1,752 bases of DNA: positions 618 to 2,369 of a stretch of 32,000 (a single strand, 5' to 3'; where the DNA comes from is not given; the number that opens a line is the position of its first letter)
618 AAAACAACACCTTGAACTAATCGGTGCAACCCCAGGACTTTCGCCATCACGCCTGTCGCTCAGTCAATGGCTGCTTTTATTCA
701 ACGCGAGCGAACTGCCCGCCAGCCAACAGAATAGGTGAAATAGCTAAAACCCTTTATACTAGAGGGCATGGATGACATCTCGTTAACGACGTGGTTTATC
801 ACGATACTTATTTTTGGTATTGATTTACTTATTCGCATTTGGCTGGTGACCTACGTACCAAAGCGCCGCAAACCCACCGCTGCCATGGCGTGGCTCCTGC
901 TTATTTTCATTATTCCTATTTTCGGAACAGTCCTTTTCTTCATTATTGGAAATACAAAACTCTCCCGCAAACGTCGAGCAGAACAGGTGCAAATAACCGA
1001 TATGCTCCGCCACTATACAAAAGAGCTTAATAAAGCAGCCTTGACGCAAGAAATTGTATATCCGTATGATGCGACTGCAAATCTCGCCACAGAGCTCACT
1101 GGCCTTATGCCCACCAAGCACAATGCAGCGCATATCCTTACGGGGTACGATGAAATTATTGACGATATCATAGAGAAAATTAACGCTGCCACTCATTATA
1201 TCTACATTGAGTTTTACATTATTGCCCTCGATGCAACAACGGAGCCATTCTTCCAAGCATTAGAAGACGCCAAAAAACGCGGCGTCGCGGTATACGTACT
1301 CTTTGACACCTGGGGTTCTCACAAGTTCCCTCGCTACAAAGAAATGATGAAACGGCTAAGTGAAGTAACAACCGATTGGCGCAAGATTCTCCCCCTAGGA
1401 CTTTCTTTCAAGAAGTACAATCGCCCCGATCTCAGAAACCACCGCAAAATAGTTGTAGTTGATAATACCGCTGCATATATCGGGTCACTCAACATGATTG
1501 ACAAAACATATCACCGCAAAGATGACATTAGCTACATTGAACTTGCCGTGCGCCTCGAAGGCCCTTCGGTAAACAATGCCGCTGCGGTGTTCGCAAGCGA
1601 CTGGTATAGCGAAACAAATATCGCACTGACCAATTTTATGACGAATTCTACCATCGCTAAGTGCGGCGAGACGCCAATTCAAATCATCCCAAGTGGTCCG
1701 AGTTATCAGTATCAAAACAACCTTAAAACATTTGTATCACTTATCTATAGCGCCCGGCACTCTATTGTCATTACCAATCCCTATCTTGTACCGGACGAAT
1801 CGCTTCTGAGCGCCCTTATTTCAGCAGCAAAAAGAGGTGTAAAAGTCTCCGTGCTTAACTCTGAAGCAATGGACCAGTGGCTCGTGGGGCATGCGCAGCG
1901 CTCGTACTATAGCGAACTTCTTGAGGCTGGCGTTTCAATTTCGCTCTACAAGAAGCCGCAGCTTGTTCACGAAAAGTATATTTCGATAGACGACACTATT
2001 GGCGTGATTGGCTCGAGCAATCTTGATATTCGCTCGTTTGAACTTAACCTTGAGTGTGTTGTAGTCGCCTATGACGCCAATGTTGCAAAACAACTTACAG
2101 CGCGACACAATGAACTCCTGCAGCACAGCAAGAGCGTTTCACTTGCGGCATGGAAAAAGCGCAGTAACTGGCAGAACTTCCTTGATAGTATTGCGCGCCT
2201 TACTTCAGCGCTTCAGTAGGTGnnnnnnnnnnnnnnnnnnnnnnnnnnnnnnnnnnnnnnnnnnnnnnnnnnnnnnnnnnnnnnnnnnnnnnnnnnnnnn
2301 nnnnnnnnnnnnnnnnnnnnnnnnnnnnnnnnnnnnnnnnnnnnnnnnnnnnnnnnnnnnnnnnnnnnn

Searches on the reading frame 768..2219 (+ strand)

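Call 83: search_protein_families(library=pfam, proteins=[window:768-2219:+], max_evalue=0.001)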
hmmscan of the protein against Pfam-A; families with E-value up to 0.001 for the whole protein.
window:768-2219:+ (483 aa): 4 families
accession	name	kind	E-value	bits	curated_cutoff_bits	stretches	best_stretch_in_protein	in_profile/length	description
PF13091.12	PLDc_2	-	3.3e-48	163.3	27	2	324-448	3-129/132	PLD-like domain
PF00614.28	PLDc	-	7.3e-14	51.5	21.9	1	221-243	2-24/28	Phospholipase D Active site motif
PF11495.14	Regulator_TrmB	-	2.9e-07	30.4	22.2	0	123-192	4-69/233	Archaeal transcriptional regulator TrmB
PF13396.11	PLDc_N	-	2.7e-06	27.7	23.3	1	24-61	4-41/42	Phospholipase_D-nuclease N-terminal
